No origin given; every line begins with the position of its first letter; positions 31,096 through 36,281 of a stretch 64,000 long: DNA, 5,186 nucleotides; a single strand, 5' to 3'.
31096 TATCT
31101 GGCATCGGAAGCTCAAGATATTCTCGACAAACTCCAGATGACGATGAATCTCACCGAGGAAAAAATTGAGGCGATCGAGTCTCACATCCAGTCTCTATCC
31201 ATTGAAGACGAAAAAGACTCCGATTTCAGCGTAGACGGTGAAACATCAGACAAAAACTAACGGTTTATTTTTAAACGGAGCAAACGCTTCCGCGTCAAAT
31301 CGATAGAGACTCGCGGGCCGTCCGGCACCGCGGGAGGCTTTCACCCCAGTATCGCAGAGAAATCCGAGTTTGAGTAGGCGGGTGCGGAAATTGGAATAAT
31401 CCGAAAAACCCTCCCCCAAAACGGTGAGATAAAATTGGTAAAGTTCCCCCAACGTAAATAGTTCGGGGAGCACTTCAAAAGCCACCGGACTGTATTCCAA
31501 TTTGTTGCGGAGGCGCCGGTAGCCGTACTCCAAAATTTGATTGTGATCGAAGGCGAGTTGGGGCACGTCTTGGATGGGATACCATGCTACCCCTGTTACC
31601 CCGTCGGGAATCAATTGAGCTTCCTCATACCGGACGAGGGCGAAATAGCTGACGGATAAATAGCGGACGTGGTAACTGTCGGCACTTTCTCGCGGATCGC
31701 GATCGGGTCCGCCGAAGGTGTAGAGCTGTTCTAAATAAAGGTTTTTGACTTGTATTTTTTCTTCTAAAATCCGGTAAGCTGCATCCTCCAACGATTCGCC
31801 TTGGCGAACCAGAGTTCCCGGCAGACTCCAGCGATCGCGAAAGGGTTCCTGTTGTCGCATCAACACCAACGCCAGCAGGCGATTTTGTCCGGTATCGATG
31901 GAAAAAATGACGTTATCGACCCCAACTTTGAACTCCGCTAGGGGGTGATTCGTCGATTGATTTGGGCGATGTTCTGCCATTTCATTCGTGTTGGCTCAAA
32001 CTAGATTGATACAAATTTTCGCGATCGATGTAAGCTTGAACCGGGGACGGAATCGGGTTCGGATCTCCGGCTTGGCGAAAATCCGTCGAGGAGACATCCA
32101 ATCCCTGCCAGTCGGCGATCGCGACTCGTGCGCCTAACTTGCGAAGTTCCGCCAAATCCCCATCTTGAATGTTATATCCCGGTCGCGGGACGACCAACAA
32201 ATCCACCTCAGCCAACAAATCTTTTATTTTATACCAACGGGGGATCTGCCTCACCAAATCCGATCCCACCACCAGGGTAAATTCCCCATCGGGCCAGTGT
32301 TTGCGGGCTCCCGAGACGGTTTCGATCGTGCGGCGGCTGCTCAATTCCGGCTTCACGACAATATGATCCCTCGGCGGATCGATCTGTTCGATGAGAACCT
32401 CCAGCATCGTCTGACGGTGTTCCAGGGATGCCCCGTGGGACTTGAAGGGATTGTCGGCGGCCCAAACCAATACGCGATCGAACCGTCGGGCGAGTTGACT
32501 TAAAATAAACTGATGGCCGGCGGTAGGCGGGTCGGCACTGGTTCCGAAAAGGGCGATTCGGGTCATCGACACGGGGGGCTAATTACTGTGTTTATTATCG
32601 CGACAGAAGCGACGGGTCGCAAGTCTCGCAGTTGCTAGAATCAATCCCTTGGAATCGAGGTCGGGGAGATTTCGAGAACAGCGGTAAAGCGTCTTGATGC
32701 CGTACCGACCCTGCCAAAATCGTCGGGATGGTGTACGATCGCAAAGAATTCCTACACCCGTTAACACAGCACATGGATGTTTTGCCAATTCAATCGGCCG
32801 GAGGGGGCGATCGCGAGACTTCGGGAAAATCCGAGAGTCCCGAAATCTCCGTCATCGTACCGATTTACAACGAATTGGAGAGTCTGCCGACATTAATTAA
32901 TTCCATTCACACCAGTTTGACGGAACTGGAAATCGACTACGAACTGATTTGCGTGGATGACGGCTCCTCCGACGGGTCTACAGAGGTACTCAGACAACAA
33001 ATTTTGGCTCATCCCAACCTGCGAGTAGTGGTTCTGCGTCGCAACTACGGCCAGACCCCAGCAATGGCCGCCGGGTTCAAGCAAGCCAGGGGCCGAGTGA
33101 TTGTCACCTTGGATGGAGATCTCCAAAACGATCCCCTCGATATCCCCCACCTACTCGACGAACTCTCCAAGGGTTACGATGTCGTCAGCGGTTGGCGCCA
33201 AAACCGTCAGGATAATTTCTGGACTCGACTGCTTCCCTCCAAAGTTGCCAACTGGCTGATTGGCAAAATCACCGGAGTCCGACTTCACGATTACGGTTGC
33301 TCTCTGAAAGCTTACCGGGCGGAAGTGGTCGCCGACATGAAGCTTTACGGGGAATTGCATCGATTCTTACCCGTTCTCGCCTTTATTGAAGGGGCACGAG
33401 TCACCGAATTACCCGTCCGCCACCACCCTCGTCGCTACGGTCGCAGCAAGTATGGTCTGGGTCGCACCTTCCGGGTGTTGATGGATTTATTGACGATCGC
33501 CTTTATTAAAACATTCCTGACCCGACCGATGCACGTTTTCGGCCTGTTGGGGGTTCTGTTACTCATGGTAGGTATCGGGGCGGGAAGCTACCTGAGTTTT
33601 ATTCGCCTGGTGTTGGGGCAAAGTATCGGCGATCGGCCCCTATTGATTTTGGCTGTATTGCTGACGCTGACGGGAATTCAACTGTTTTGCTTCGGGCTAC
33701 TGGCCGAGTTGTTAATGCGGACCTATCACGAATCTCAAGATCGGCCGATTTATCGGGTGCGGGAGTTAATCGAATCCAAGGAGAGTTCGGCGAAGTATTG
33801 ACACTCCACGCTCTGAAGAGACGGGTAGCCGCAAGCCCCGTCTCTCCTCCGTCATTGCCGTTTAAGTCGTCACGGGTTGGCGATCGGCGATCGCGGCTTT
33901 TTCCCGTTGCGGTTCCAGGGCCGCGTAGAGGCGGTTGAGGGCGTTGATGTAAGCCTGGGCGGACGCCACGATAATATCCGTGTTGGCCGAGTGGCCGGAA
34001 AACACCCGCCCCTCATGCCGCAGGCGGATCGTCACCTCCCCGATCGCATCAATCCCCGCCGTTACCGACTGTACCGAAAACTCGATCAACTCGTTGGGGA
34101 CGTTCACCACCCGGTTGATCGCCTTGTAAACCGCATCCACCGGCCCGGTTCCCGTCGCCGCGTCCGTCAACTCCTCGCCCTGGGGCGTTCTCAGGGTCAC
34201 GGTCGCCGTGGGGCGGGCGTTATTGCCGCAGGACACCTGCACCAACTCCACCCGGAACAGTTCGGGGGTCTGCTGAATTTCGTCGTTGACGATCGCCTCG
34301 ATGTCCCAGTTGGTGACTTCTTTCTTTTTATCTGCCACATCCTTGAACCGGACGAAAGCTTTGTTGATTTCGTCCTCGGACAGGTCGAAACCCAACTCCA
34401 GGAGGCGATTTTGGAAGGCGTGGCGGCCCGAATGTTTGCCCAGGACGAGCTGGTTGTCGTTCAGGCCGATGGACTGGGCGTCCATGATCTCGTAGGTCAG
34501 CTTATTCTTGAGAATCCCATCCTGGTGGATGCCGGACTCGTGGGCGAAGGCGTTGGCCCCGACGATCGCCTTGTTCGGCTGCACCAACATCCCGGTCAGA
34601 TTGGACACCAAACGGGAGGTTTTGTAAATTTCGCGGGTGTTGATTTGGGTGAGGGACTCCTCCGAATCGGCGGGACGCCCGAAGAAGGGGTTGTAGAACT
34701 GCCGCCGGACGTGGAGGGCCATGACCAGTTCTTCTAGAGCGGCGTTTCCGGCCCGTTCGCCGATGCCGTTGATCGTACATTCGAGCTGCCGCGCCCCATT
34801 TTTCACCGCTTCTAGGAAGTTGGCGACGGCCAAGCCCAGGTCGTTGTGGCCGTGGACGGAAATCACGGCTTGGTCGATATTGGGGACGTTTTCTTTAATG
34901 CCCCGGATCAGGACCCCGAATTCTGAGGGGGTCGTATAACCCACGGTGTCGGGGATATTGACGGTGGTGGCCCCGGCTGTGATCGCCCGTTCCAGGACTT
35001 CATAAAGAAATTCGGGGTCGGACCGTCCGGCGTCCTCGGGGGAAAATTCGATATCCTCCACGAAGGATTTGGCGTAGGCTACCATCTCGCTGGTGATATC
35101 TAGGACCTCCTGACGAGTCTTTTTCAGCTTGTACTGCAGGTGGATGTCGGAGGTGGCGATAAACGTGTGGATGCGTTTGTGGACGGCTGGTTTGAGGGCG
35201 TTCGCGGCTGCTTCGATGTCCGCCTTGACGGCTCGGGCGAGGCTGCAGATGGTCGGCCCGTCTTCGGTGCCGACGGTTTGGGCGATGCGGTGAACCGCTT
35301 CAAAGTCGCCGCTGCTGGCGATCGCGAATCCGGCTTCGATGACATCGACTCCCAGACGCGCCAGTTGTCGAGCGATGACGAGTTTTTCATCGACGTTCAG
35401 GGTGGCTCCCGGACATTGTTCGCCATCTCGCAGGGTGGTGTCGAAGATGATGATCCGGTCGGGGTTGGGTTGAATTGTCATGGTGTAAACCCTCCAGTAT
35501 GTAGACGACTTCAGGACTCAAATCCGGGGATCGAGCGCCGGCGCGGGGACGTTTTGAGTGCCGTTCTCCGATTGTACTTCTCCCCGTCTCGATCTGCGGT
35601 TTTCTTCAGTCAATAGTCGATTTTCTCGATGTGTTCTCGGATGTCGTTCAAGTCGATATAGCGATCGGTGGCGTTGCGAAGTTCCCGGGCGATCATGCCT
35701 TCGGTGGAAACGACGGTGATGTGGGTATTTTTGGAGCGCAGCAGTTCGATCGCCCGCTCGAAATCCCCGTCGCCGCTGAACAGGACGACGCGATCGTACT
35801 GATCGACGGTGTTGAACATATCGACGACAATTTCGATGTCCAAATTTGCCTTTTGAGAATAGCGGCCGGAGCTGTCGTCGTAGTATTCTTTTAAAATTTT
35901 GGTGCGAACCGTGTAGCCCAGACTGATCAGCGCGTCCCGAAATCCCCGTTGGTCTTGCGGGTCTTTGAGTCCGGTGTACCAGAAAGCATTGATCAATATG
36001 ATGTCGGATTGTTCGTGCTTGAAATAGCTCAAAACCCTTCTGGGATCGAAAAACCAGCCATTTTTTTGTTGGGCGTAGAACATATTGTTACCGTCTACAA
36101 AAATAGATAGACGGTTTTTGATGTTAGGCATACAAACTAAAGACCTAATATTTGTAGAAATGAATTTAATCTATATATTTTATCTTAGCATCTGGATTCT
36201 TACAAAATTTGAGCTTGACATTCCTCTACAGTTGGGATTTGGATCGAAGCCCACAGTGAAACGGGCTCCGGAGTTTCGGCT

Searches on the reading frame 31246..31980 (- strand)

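Call 10: search_protein_families(library=pfam, proteins=[window:31246-31980:-], max_evalue=0.001)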
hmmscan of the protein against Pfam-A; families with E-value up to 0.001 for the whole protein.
window:31246-31980:- (244 aa): 3 families
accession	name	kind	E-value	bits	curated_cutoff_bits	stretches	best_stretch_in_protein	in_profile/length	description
PF19368.5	AraR_C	-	2.9e-46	156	23.8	1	163-244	1-82/82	AraR C-terminal winged HTH domain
PF21906.2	NrtR_WHD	-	1.8e-19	70.1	27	1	167-228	1-61/61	NrtR DNA-binding winged helix domain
PF00293.34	NUDIX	-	5.5e-15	56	21.1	1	28-150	10-131/134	NUDIX domain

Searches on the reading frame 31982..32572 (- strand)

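Call 10: search_protein_families(library=pfam, proteins=[window:31982-32572:-], max_evalue=0.001)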
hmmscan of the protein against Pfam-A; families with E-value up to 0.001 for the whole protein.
window:31982-32572:- (196 aa): 1 family
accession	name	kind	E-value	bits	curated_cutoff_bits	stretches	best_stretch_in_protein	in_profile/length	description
PF01467.32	CTP_transf_like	-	1.9e-14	54.4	21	1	8-167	1-132/133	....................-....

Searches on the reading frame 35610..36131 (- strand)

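Call 32: search_protein_families(library=pfam, proteins=[window:35610-36131:-], max_evalue=0.001)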
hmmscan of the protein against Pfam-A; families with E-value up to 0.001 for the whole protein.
window:35610-36131:- (173 aa): 1 family
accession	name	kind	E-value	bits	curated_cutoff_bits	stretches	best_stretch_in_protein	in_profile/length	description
PF01936.24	NYN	-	3.2e-33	115.7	24.2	1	7-161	1-144/145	NYN domain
